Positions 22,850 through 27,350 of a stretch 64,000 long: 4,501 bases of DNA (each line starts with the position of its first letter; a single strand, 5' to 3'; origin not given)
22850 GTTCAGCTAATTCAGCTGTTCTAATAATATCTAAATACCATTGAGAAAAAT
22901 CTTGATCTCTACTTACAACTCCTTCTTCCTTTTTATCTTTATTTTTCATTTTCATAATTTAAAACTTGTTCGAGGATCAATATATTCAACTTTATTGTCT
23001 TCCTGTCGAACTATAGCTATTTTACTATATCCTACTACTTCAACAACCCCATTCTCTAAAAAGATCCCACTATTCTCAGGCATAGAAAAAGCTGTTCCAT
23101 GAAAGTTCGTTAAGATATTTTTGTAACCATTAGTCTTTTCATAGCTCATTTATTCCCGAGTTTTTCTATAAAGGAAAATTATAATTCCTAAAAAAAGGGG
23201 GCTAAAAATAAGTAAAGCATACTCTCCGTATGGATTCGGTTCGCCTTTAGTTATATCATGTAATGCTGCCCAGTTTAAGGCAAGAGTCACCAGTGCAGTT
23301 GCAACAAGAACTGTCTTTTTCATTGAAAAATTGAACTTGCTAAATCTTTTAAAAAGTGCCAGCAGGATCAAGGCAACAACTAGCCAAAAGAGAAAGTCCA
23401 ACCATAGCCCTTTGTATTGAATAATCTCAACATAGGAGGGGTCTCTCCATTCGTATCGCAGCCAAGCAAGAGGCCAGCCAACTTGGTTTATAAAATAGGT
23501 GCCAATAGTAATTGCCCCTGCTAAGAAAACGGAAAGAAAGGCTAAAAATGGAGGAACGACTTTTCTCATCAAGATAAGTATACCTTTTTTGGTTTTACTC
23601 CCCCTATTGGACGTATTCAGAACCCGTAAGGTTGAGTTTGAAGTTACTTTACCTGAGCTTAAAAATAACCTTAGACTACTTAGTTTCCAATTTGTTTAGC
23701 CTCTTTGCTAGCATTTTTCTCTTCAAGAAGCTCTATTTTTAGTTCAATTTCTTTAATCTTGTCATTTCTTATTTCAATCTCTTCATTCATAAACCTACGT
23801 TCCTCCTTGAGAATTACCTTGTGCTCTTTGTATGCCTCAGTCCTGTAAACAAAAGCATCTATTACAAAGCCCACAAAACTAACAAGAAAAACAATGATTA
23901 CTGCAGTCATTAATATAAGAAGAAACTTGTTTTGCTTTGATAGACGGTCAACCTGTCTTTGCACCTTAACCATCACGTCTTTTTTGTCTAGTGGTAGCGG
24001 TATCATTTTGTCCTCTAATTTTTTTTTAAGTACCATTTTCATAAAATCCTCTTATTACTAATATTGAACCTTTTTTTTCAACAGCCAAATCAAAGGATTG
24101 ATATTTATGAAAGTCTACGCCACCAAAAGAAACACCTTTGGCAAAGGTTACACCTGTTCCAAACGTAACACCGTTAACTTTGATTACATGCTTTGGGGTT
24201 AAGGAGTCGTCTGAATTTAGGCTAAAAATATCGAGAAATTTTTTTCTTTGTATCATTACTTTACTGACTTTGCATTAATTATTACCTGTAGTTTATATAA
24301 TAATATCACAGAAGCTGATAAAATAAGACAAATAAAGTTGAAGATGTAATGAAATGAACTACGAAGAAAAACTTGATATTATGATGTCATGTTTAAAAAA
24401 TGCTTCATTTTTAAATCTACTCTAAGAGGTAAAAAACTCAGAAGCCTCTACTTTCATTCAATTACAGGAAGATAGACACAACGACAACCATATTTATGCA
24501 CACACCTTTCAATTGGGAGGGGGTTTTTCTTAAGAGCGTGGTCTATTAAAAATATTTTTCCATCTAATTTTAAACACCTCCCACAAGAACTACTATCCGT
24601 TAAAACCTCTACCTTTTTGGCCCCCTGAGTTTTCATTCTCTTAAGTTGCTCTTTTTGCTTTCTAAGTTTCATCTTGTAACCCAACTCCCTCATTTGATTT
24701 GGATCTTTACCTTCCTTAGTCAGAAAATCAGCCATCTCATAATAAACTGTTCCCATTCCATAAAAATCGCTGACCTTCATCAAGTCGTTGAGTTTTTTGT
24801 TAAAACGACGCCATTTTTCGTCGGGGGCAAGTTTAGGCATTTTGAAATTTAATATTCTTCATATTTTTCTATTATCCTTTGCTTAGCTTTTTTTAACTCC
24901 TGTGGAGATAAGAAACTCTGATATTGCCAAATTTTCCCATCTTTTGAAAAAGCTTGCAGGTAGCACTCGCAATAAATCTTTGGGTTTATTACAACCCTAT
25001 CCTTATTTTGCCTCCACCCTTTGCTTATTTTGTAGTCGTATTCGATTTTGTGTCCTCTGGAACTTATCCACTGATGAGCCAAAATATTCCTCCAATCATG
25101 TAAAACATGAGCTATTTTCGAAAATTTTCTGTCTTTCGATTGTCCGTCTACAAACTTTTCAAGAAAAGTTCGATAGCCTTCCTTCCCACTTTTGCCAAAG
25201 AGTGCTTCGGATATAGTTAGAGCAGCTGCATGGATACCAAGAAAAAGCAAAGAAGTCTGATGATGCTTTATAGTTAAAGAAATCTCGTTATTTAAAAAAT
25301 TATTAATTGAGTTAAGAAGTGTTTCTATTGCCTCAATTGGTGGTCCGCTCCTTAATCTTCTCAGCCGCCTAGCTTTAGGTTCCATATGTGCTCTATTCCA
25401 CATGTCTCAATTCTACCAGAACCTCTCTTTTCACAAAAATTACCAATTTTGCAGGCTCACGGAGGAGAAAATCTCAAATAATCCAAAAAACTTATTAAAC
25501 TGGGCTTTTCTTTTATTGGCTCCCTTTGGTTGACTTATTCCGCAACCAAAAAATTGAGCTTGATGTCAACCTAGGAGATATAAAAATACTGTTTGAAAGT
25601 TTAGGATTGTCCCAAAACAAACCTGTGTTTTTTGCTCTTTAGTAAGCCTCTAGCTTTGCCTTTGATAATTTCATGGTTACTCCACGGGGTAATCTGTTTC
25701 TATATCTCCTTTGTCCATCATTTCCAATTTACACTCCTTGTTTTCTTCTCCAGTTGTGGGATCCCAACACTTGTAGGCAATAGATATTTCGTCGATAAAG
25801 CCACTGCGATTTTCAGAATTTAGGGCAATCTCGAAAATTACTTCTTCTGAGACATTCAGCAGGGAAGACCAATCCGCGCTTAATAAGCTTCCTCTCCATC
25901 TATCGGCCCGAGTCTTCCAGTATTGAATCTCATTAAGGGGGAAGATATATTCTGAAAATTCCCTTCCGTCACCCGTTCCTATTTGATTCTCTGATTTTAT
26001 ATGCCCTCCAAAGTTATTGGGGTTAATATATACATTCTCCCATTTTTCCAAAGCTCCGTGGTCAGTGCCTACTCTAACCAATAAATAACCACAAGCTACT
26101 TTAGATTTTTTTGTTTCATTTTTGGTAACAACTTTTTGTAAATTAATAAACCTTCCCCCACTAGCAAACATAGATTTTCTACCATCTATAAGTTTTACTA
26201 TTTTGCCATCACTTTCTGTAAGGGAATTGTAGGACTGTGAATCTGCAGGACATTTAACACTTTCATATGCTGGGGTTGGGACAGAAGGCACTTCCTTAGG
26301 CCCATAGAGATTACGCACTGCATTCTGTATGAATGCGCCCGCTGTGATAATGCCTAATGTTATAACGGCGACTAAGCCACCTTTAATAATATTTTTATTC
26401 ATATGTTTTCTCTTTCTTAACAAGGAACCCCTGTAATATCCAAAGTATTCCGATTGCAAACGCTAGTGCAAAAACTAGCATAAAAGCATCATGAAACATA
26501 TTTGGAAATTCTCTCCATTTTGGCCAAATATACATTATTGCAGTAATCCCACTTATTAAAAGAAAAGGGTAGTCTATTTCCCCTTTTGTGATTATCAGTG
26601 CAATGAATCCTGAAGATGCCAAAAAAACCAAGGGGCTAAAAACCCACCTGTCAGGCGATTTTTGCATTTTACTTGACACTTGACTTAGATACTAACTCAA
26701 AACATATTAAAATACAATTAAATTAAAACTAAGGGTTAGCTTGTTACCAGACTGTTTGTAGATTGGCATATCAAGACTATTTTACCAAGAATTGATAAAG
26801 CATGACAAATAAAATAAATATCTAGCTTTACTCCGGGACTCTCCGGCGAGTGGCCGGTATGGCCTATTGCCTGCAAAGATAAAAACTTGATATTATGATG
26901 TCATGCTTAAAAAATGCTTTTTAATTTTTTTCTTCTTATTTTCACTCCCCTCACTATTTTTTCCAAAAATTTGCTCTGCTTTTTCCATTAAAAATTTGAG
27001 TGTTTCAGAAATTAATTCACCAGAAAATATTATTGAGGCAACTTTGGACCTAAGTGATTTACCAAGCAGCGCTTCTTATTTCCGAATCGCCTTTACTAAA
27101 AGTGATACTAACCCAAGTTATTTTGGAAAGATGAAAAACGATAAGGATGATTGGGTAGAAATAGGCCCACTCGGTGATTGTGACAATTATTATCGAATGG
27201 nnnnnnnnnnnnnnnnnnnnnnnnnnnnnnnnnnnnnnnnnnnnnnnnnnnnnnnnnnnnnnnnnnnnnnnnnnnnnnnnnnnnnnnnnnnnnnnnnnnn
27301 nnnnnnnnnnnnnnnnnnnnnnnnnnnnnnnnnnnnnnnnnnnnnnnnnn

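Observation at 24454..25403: Two-gene HEPN (Rx4H) plus Cys-rich partner module: candidate toxin/defence pair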

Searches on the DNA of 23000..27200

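Call 96: search_rna_families(source=window, start=23000, end=27200, threshold=evalue, max_evalue=1)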
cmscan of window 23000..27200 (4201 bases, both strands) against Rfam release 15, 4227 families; matches with E-value up to 1: 2.
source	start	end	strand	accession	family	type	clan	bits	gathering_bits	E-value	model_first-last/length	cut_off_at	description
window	23460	23571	-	RF01906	HOTAIR_3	Gene; lncRNA;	-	23.5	80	0.039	1-98/98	no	HOTAIR conserved region 3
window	23477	23539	+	RF03142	L2-Alphaproteobacteria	Cis-reg; leader;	-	18.3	37.8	0.32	1-66/66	no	L2-Alphaproteobacteria ribosomal protein leader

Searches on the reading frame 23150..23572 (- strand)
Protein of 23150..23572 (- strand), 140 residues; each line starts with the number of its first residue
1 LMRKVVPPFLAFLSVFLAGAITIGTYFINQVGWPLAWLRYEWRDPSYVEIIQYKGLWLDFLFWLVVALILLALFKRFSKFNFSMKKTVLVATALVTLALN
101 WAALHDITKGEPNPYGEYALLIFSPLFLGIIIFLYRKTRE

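Call 3: search_protein_families(library=pfam, proteins=[window:23150-23572:-], max_evalue=1)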
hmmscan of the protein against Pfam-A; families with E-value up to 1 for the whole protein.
window:23150-23572:- (140 aa): 4 families
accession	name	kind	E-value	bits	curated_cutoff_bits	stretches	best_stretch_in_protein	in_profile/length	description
PF23346.1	DUF7087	-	0.19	12.4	27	1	108-136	71-99/134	Integral membrane domain of unknown function (DUF7087)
PF05545.16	FixQ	-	0.27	11.7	29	1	119-138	14-33/49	Cbb3-type cytochrome oxidase component FixQ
PF11990.13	DUF3487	-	0.33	11.2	27.8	1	58-116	31-84/114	Protein of unknown function (DUF3487)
PF13209.11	DUF4017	-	0.4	11.1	21.6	1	2-35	1-34/60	Protein of unknown function (DUF4017)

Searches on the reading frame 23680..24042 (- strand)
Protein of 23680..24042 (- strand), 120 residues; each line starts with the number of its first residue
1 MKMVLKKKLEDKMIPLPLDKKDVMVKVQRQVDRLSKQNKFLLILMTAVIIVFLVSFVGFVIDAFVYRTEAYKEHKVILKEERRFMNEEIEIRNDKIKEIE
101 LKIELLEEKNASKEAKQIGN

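Call 3: search_protein_families(library=pfam, proteins=[window:23680-24042:-], max_evalue=1)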
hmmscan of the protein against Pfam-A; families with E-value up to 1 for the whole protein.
window:23680-24042:- (120 aa): 4 families
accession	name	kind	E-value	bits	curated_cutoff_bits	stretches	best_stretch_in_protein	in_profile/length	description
PF20214.3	DUF6574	-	0.0051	16.6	27.1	1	37-75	124-162/265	Family of unknown function (DUF6574)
PF09624.15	DUF2393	-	0.034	14.6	26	1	36-112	12-93/146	Protein of unknown function (DUF2393)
PF00335.26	Tetraspanin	-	0.036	14.2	32.1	1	35-88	69-123/225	Tetraspanin family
PF11337.13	DUF3139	-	0.051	14.6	27.3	1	39-103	3-60/83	Protein of unknown function (DUF3139)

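Call 4: search_protein_families(library=padloc, proteins=[window:23680-24042:-], max_evalue=1)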
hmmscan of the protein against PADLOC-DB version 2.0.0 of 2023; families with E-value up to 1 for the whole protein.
window:23680-24042:- (120 aa): 0 families

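Call 5: search_protein_families(library=ncbifam, proteins=[window:23680-24042:-], max_evalue=1)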
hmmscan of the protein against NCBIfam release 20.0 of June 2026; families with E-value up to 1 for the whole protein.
window:23680-24042:- (120 aa): 5 families
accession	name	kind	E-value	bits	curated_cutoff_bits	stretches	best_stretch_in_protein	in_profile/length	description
NF047510.1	LIC_10190_fam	subfamily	0.023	13.5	100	1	21-66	79-123/424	LIC_10190 family membrane protein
TIGR02762.1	TraL_TIGR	equivalog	0.037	14.7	30.95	1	32-65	7-40/95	type IV conjugative transfer system protein TraL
NF037962.1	arsenic_eff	subfamily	0.11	11.9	100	1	35-95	88-141/287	arsenic efflux protein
TIGR04402.2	mob_CxxC_CxxC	subfamily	0.15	12.3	70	1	36-119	52-136/180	mobilome CxxCx(11)CxxC protein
NF049908.1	RadD_AT_adhesin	equivalog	0.58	6.5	3500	1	25-109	5-87/3502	autotransporter adhesin RadD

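Call 6: search_protein_families(library=phrogs, proteins=[window:23680-24042:-], max_evalue=1)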
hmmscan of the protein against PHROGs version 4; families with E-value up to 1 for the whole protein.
window:23680-24042:- (120 aa): 13 families
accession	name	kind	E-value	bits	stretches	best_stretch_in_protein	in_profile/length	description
phrog_1955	-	unknown function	0.0018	19.4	1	40-109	9-67/106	-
phrog_6631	-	unknown function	0.0045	17.5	1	39-114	3-80/251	-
phrog_18816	-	unknown function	0.0051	18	1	42-108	8-74/110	-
phrog_9841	-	lysis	0.011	16.9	1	43-114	13-86/120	Rz-like spanin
phrog_2330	-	unknown function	0.017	16.4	1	40-79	16-55/122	unknown function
phrog_10797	-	unknown function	0.017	15.8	1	35-109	9-83/194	-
phrog_17522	-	unknown function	0.071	14.7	1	45-75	30-60/66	-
phrog_1027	-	unknown function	0.14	13.4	1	29-58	3-33/81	-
phrog_6632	-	unknown function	0.2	12.6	1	23-58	7-40/45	-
phrog_37303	-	unknown function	0.24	12.3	1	43-100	8-65/66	-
phrog_3913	-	unknown function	0.42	11.9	1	45-109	1-68/89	-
phrog_25490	-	unknown function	0.58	11.2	0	47-117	14-80/83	-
phrog_1193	-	other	0.6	11.1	1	26-64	38-70/76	hemolysin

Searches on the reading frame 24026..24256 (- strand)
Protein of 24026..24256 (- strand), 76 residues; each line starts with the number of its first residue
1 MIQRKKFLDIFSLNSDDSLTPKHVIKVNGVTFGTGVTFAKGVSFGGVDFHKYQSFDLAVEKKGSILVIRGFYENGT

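Call 3: search_protein_families(library=pfam, proteins=[window:24026-24256:-], max_evalue=1)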
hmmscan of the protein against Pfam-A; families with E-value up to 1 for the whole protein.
window:24026-24256:- (76 aa): 1 family
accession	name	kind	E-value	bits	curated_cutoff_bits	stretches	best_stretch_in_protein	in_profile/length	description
PF17112.10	Tom6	-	0.22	11.5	18.8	1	20-38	14-32/45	Mitochondrial import receptor subunit Tom6, fungal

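Call 4: search_protein_families(library=padloc, proteins=[window:24026-24256:-], max_evalue=1)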
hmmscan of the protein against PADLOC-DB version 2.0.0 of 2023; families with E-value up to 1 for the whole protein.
window:24026-24256:- (76 aa): 0 families

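Call 5: search_protein_families(library=ncbifam, proteins=[window:24026-24256:-], max_evalue=1)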
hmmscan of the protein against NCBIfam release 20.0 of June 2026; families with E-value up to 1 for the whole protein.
window:24026-24256:- (76 aa): 0 families

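Call 6: search_protein_families(library=phrogs, proteins=[window:24026-24256:-], max_evalue=1)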
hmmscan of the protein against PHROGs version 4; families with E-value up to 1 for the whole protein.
window:24026-24256:- (76 aa): 0 families
